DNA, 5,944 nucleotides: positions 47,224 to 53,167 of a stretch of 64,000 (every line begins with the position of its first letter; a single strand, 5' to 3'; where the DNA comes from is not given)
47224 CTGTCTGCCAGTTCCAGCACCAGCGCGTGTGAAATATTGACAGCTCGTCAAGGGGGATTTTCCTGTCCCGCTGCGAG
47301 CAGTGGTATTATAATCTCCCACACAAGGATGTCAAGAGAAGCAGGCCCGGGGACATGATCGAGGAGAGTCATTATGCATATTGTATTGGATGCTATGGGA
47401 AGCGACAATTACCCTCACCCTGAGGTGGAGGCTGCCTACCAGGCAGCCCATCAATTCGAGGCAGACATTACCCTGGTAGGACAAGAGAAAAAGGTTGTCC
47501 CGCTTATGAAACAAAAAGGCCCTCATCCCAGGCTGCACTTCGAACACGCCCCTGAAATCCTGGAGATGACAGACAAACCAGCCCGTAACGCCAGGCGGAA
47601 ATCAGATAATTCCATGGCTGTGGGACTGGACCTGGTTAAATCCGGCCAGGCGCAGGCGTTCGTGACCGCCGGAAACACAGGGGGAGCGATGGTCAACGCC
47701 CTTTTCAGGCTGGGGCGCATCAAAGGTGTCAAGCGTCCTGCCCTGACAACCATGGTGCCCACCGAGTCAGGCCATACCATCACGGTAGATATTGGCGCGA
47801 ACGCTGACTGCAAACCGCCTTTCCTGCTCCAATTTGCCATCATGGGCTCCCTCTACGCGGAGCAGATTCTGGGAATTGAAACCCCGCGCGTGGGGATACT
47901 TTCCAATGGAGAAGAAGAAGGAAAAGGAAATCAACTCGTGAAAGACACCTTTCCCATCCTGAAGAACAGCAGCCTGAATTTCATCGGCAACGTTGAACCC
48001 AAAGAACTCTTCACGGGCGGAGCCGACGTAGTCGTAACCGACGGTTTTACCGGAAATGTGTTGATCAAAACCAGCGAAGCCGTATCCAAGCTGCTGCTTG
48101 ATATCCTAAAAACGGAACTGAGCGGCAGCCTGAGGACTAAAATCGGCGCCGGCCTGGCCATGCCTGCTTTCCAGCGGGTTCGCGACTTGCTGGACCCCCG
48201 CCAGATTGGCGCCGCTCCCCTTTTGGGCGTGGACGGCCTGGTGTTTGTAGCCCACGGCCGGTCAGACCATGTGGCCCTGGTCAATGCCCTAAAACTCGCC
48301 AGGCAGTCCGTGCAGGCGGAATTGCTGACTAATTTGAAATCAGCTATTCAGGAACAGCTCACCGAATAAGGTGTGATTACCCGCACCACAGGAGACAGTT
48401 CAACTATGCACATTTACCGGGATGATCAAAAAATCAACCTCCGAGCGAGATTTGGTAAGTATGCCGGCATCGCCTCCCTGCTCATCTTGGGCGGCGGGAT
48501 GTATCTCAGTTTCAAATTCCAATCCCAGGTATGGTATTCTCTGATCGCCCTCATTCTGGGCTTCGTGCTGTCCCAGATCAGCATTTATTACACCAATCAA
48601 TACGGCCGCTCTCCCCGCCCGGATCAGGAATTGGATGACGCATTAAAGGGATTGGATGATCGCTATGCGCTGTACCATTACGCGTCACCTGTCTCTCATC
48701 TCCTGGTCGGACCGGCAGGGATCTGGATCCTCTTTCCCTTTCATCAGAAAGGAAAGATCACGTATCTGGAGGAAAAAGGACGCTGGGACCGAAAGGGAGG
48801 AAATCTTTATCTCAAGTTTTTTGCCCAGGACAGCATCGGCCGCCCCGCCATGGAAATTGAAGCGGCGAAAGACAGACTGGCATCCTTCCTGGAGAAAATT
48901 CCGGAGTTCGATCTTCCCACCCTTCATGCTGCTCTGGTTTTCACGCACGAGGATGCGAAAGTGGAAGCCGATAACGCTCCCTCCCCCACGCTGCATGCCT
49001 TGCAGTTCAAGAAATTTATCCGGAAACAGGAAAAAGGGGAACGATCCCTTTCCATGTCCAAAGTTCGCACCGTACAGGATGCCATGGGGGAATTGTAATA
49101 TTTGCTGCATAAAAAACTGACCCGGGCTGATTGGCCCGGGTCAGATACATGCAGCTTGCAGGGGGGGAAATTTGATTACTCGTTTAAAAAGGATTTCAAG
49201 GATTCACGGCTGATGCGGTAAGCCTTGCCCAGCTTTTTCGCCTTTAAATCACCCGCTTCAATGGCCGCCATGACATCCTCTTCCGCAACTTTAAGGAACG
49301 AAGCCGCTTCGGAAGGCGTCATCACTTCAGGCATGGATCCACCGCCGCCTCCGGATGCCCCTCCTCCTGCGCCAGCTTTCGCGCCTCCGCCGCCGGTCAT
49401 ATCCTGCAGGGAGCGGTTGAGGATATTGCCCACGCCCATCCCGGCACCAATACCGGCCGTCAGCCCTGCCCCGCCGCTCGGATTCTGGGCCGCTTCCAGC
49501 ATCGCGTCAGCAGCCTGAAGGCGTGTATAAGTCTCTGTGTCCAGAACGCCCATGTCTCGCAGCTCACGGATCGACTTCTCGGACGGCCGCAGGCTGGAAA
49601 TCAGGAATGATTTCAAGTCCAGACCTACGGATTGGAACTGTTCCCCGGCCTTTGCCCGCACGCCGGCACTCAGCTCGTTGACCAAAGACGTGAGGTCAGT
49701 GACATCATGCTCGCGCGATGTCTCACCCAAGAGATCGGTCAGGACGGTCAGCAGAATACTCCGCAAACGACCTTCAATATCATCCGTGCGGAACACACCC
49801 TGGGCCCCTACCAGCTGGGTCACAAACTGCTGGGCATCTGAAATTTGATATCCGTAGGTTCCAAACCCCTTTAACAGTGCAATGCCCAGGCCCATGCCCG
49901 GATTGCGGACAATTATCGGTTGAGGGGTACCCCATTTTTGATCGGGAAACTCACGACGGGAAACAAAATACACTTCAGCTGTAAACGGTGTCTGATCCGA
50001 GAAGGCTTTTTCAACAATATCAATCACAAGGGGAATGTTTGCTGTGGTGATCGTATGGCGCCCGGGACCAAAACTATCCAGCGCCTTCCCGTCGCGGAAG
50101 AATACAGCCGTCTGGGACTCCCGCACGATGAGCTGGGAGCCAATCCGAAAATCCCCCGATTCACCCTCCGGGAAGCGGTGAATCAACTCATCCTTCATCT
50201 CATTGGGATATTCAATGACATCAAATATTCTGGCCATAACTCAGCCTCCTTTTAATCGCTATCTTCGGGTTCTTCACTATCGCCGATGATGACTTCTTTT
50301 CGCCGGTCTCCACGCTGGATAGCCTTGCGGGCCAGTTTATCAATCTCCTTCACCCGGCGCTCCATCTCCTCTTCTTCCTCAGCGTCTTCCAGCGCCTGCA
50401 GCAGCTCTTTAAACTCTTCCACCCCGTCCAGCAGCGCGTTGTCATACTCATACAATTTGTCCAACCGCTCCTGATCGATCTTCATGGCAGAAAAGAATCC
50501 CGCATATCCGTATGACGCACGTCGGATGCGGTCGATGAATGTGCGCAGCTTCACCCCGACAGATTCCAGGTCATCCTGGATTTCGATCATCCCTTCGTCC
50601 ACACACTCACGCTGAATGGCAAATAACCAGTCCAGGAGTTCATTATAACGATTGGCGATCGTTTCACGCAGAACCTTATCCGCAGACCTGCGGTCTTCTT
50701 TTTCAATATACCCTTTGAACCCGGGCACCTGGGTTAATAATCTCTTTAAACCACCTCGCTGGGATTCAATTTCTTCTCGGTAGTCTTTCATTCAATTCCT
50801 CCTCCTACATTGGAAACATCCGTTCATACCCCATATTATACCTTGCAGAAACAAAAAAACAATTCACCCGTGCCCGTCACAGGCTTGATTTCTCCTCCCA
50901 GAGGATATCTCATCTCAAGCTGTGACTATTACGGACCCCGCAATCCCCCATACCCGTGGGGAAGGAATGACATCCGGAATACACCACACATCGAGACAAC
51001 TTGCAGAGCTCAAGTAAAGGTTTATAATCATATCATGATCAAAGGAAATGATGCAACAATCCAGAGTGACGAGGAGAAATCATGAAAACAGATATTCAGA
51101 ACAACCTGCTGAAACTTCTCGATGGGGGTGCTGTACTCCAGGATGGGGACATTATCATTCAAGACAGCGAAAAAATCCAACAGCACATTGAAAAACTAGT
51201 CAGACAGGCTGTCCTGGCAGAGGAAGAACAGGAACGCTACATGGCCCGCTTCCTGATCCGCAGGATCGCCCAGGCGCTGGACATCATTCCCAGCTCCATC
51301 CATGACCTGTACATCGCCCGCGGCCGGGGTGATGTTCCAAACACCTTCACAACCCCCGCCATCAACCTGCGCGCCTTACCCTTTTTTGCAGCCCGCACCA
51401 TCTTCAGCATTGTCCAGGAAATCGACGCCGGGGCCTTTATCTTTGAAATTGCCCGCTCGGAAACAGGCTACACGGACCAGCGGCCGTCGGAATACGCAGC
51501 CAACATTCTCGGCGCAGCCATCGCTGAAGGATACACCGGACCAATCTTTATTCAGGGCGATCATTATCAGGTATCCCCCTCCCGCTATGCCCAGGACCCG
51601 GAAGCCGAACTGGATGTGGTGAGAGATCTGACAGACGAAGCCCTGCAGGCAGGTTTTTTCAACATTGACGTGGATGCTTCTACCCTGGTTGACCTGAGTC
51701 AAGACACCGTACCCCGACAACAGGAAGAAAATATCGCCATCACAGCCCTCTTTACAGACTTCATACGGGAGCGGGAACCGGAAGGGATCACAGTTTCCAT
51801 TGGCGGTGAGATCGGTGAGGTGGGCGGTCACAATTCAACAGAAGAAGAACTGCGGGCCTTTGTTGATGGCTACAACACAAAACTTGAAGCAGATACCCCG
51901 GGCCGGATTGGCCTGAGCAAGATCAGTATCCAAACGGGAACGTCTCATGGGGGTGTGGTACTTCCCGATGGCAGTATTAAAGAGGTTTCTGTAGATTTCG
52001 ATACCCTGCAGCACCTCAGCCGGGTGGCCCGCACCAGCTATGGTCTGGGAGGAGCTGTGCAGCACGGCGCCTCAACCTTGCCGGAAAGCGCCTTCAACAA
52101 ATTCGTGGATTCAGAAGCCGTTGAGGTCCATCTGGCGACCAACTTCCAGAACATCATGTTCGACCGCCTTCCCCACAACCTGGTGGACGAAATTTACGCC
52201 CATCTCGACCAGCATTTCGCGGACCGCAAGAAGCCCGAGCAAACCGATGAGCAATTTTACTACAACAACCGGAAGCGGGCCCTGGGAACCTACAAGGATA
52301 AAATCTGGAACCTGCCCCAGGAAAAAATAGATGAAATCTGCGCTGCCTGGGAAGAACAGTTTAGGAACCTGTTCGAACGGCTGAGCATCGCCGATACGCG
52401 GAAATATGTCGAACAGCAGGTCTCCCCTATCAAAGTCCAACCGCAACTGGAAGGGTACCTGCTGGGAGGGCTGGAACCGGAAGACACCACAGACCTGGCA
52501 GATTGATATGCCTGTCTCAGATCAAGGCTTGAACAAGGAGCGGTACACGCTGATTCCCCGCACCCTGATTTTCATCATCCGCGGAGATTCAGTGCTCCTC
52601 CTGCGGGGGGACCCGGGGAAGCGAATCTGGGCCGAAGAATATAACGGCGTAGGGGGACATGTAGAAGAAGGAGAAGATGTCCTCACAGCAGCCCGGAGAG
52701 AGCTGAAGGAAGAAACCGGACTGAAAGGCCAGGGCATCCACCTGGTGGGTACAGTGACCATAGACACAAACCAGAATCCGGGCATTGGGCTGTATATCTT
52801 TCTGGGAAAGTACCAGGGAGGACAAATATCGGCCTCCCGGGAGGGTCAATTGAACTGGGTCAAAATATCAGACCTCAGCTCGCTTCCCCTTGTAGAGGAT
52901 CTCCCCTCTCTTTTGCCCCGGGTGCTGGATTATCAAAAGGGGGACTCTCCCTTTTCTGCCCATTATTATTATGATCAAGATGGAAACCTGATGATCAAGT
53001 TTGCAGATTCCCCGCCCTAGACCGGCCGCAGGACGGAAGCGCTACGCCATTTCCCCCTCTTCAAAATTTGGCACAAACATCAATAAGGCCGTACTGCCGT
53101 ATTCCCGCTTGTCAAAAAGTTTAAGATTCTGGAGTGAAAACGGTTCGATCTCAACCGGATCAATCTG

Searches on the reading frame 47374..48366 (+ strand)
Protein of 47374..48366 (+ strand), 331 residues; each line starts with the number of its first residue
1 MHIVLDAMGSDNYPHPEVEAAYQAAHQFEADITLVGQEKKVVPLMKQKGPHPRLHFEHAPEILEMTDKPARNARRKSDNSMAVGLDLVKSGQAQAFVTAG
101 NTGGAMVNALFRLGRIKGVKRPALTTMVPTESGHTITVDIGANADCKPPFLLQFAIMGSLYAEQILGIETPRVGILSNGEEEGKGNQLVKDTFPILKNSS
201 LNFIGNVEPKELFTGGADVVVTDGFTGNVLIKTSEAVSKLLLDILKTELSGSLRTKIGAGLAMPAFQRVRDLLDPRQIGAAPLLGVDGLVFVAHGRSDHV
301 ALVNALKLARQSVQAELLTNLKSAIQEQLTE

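Call 67: search_protein_families(library=pfam, proteins=[window:47374-48366:+], max_evalue=0.00001)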
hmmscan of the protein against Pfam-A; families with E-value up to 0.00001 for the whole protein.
window:47374-48366:+ (331 aa): 1 family
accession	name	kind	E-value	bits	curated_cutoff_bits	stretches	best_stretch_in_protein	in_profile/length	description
PF02504.20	FA_synthesis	-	1.8e-100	336.6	29.1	1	1-316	1-320/324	Fatty acid synthesis protein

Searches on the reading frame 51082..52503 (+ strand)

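Call 38: search_protein_families(library=pfam, proteins=[window:51082-52503:+], max_evalue=0.00001)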
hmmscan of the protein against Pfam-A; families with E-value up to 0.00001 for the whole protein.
window:51082-52503:+ (474 aa): 1 family
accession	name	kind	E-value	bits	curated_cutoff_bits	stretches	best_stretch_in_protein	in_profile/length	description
PF01116.26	F_bP_aldolase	-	3.3e-12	46.9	25.5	1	134-376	56-242/277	Fructose-bisphosphate aldolase class-II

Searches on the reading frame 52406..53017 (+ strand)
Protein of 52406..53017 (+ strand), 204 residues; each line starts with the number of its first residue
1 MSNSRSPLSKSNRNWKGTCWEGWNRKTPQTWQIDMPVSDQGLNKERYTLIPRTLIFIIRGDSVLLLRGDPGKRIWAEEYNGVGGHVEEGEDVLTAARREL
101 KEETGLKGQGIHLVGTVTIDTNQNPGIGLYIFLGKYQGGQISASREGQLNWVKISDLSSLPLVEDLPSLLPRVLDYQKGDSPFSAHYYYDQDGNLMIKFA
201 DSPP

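Call 38: search_protein_families(library=pfam, proteins=[window:52406-53017:+], max_evalue=0.00001)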
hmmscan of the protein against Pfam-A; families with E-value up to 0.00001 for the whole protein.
window:52406-53017:+ (204 aa): 1 family
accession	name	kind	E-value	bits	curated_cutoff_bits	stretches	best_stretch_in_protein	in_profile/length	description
PF00293.34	NUDIX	-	9.9e-17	61.6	21.1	1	52-171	5-132/134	NUDIX domain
